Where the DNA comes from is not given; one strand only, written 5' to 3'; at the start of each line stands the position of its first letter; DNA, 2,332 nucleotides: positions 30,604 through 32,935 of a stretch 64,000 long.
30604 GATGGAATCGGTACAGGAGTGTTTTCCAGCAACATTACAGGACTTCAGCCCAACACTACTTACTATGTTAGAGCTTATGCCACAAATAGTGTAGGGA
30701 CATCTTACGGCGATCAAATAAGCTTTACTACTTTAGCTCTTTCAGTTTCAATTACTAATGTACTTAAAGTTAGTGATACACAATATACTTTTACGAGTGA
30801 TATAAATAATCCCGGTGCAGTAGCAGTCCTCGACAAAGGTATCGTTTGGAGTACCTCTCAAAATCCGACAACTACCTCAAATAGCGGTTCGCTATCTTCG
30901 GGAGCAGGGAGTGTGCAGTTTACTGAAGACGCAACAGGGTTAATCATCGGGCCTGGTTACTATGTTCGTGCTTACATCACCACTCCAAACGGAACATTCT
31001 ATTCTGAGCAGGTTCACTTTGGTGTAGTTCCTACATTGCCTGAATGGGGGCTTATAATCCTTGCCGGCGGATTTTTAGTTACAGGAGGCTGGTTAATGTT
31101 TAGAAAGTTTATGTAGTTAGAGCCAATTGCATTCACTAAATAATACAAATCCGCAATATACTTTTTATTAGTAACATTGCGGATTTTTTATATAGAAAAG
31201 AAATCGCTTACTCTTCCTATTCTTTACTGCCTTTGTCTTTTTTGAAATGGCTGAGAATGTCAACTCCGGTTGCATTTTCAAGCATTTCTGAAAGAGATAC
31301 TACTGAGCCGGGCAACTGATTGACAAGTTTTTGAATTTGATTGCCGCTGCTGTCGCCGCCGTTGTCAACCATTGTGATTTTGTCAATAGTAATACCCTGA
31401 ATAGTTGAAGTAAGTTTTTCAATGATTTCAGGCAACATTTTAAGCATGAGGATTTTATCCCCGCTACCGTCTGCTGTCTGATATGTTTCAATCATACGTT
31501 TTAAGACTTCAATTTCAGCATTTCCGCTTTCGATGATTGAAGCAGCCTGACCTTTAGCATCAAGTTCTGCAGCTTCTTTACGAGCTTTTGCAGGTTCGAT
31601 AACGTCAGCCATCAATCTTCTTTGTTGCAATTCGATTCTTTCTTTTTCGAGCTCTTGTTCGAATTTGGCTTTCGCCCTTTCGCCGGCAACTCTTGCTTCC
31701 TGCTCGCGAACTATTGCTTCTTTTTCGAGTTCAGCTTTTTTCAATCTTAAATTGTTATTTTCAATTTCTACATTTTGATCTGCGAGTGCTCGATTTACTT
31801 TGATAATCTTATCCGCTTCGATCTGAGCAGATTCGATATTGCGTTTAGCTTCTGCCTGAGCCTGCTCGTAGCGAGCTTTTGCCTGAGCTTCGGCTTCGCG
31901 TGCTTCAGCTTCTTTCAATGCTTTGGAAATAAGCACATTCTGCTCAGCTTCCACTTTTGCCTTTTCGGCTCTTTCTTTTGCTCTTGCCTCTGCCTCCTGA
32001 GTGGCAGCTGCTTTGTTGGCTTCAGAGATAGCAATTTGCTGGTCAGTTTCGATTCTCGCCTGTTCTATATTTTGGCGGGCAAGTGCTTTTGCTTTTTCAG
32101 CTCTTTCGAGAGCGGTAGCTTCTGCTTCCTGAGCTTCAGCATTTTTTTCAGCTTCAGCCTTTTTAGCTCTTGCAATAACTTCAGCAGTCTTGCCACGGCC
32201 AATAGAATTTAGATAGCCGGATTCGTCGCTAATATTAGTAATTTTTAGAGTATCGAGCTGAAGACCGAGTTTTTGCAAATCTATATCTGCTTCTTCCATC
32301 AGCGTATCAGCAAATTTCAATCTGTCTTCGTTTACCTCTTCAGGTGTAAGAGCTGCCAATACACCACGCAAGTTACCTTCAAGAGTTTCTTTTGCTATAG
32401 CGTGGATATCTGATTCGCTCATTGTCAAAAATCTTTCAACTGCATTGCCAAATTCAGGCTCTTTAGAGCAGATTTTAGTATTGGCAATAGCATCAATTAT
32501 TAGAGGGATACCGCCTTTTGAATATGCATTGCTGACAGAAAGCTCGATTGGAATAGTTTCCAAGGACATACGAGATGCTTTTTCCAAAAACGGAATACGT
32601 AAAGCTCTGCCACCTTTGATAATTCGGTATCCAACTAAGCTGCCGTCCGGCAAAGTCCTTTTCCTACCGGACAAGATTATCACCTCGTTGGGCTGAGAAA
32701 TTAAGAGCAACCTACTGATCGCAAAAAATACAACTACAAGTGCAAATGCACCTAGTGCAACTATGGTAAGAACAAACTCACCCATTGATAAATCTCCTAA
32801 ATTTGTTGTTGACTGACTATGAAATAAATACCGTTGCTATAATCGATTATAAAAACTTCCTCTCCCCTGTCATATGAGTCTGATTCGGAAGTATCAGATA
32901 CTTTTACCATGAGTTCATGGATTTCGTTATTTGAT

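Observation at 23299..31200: Tandem array of three surface-protein paralogs with IPTL-CTERM-type sorting tails, downstream of a TPR-LuxR membrane regulator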

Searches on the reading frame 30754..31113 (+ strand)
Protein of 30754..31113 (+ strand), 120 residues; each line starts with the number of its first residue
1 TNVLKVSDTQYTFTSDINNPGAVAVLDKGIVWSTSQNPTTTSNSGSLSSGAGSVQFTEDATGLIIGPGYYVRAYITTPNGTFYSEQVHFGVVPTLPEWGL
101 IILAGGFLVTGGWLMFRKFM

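Call 16: find_related_loci(query=A1, collection=genome_contigs, flank=10000)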
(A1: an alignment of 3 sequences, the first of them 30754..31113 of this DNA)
Query A1 (120 aa) in genome_contigs; peptide patterns used: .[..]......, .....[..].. (x = any residue, [..] = any of these).
22 stretches matched a pattern; 1 encode a relative of the query (tblastn E <= 1e-3); 1 distinct loci.
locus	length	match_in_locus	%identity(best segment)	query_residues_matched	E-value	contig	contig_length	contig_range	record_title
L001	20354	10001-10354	82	3-120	4e-66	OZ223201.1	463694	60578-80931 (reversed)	MAG: Candidatus Kapaibacterium sp. isolate 09316a08-0405-4927-8c64-54324f316411 genome assembly, chromosome: 5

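Call 33: search_protein_families(library=ncbifam, proteins=[L001:7835-10354:+, L001:12530-14461:+, L001:14473-16515:+, L001:5944-7716:+, L001:10492-12288:+], max_evalue=0.1)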
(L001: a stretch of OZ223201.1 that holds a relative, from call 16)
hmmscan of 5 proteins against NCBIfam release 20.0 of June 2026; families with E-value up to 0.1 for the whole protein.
L001:7835-10354:+ (840 aa): 5 families
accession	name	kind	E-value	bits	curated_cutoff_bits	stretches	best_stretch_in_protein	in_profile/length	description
NF047494.1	Lepto_SBBP_lipo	equivalog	3.9e-36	124.7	400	2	206-529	133-445/466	SBBP repeat beta-propeller lipoprotein, LipL53 family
NF049889.1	AlphArabdaseBT0360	equivalog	1e-16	60.6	600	2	620-718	35-134/639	arabinan endo-1,5-alpha-L-arabinosidase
TIGR02608.1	delta_60_rpt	domain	8.4e-08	31.9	76.5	0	202-250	1-38/55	delta-60 repeat domain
TIGR04174.1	IPTL_CTERM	subfamily_domain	0.00035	20.8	20.5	1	812-833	1-22/27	IPTL-CTERM sorting domain-containing protein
TIGR03889.1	nitrile_acc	equivalog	0.053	13.5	46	0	364-378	13-27/74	nitrile hydratase accessory protein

L001:12530-14461:+ (644 aa): 1 family
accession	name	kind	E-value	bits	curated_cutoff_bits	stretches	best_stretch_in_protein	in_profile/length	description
TIGR04174.1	IPTL_CTERM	subfamily_domain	0.003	17.8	20.5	1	616-637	1-22/27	IPTL-CTERM sorting domain-containing protein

L001:14473-16515:+ (681 aa): 2 families
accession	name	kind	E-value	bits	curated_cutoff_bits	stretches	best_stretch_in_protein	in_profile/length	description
NF049889.1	AlphArabdaseBT0360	equivalog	4.5e-20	71.7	600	3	484-558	56-132/639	arabinan endo-1,5-alpha-L-arabinosidase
TIGR04174.1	IPTL_CTERM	subfamily_domain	6.1e-05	23.2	20.5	1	653-674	1-22/27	IPTL-CTERM sorting domain-containing protein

L001:5944-7716:+ (591 aa): 11 families
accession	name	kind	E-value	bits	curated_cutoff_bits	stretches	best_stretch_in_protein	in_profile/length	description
TIGR03541.1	reg_near_HchA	equivalog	1.8e-05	24.4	215.6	1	513-581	154-223/232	PA1136 family autoinducer-binding transcriptional regulator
NF052445.1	RespRegMctR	equivalog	3.2e-05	23.4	300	1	524-581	138-195/205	two-component system response regulator MctR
TIGR03020.2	EpsA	equivalog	0.00035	20.3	170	1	525-574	185-234/247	XrtB/PEP-CTERM-associated transcriptional regulator EpsA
NF052366.1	photon_PedR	equivalog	0.00063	19.9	120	1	530-572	2-44/74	photosynthetic electron transport-dependent transcriptional regulator PedR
NF007018.1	PRK09483.1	equivalog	0.0027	17.4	280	1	529-576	147-194/217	UvrY/SirA/GacA family response regulator transcription factor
NF033486.1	harvest_ssl1498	equivalog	0.0066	16.3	45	1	388-425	16-53/53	photosystem II assembly protein Psb34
TIGR02937.1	sigma70-ECF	superfamily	0.0077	15.9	42.9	1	440-573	63-161/165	sigma-70 family RNA polymerase sigma factor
NF007685.0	PRK10360.1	equivalog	0.0086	15.9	258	1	529-578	136-185/196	response regulator transcription factor UhpA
NF011896.0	PRK15369.1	equivalog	0.0089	15.6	242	1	524-588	143-207/211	two component system response regulator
NF040749.1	tetrathio_RR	equivalog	0.067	12.9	290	1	526-586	129-189/191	tetrathionate respiration response regulator TtrR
NF038181.1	reg_ATPase_IniR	equivalog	0.09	11.1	750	0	523-575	759-811/827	isoniazid response ATPase/transcriptional regulator IniR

L001:10492-12288:+ (599 aa): 12 families
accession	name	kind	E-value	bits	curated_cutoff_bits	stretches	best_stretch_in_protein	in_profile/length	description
NF058541.1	SusR_regulator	equivalog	5.8e-06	25.8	480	1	405-587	296-504/515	SusR family glycan utilization regulator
NF040749.1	tetrathio_RR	equivalog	1.2e-05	25.1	290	1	536-598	128-190/191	tetrathionate respiration response regulator TtrR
TIGR02937.1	sigma70-ECF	superfamily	1.9e-05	24.4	42.9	1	446-585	102-162/165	sigma-70 family RNA polymerase sigma factor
NF052445.1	RespRegMctR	equivalog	3.8e-05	23.2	300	1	539-592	142-195/205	two-component system response regulator MctR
TIGR03020.2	EpsA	equivalog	0.00023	20.9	170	1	539-586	188-235/247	XrtB/PEP-CTERM-associated transcriptional regulator EpsA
NF011896.0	PRK15369.1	equivalog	0.00027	20.6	242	1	538-596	146-204/211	two component system response regulator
NF052366.1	photon_PedR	equivalog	0.00039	20.6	120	1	541-587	2-48/74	photosynthetic electron transport-dependent transcriptional regulator PedR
TIGR03541.1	reg_near_HchA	equivalog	0.00099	18.7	215.6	1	538-586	168-216/232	PA1136 family autoinducer-binding transcriptional regulator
NF007685.0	PRK10360.1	equivalog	0.0017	18.2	258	1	534-589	130-185/196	response regulator transcription factor UhpA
NF007505.1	PRK10100.1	equivalog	0.002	17.8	250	1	531-586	134-189/204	biofilm master transcriptional regulator CsgD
NF047785.1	respo_reg_MadR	equivalog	0.029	13.7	300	0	536-588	143-195/209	MadR family response regulator transcription factor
NF052612.1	sll0565_fam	equivalog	0.045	14.2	50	1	451-535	6-89/106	sll0565 family protein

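Call 43: search_protein_representatives(alignment_id=A1)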
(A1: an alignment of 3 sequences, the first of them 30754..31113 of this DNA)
Query: 3 sequences, 120 profile positions. Proteins with E-value up to 0.001 (for the whole library): 15184; up to 1e-10: 6086; up to 1e-30: 1254. The best 150 are listed.
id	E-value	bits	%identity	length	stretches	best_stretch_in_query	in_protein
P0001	3.0e-193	647.1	-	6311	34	3-93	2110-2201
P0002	3.3e-190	637.3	-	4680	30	3-87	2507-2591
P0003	2.6e-185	621.5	-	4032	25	17-97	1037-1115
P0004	3.7e-185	620.9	-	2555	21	7-99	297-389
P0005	1.1e-182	613.0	-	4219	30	13-90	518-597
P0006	2.7e-171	576.2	-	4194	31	3-96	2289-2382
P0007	8.9e-165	555.2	-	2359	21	3-94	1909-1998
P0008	2.9e-164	553.5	-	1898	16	9-97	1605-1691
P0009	3.9e-162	546.6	-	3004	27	3-98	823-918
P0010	4.3e-162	546.5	-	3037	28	8-91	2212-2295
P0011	2.2e-158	534.5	-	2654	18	6-91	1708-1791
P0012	8.9e-150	506.8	-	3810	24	12-94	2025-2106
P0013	3.4e-144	488.7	-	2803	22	3-96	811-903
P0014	5.4e-141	478.4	-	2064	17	3-92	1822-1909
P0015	1.6e-139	473.7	-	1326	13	6-97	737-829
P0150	4.0e-69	246.5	-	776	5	2-119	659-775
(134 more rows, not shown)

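Call 65: find_encoding_contigs(protein=P0150, flank=10000, max_places=3)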
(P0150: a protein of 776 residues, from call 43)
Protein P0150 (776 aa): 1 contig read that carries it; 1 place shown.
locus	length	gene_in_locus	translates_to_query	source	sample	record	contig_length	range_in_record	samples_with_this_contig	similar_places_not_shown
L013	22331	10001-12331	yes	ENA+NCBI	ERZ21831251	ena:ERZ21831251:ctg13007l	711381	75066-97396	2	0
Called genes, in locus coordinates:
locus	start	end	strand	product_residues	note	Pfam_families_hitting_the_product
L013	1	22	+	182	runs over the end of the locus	PF04542:Sigma70_r2, PF07638:Sigma70_ECF, PF08281:Sigma70_r4_2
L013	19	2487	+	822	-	PF18962:Por_Secre_tail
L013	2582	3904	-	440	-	PF05598:DUF772, PF01609:DDE_Tnp_1, PF13751:DDE_Tnp_1_6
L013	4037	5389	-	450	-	PF06965:Na_H_antiport_1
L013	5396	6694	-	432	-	PF00919:UPF0004, PF04055:Radical_SAM, PF01938:TRAM, PF18693:TRAM_2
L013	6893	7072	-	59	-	-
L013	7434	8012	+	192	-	PF04542:Sigma70_r2, PF08281:Sigma70_r4_2, PF04545:Sigma70_r4 (weak)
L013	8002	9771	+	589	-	PF18962:Por_Secre_tail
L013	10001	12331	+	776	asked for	PF25059:FN3_DSCAM-DSCAML_C (faint), PF16656:Pur_ac_phosph_N (faint), PF26747:Ig-like_AcrB (faint), PF00041:fn3 (faint)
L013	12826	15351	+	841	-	PF00041:fn3 (faint)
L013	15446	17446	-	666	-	PF07715:Plug, PF00593:TonB_dep_Rec_b-barrel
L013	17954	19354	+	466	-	PF04055:Radical_SAM, PF06968:BATS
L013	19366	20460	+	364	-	PF04055:Radical_SAM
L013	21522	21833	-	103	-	-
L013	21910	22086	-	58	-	PF18962:Por_Secre_tail (weak)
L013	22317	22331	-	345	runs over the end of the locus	PF08534:Redoxin (weak), PF13905:Thioredoxin_8 (weak)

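Call 71: search_protein_families(library=ncbifam, proteins=[L013:10001-12328:+, L013:12826-15348:+], max_evalue=0.1)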
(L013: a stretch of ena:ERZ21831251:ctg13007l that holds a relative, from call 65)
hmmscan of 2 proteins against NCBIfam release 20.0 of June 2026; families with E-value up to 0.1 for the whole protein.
L013:10001-12328:+ (776 aa): 2 families
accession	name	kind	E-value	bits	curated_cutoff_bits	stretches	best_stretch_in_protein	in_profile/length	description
NF049889.1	AlphArabdaseBT0360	equivalog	3e-36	125.2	600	5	564-654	42-133/639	arabinan endo-1,5-alpha-L-arabinosidase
TIGR04174.1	IPTL_CTERM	subfamily_domain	7.5e-05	22.9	20.5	1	748-770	1-22/27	IPTL-CTERM sorting domain-containing protein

L013:12826-15348:+ (841 aa): 2 families
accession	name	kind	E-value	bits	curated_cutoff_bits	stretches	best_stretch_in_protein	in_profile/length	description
NF049889.1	AlphArabdaseBT0360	equivalog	1.2e-21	77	600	3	615-719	28-133/639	arabinan endo-1,5-alpha-L-arabinosidase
TIGR04174.1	IPTL_CTERM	subfamily_domain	4.3e-05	23.7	20.5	1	813-839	1-26/27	IPTL-CTERM sorting domain-containing protein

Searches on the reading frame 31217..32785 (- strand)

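Call 8: search_protein_families(library=pfam, proteins=[window:31217-32785:-], max_evalue=0.001)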
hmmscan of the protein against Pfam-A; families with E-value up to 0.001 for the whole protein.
window:31217-32785:- (522 aa): 1 family
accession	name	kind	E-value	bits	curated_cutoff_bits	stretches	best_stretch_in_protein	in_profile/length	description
PF01145.31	Band_7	-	1.8e-22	80.7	23.6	1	31-216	4-176/176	SPFH domain / Band 7 family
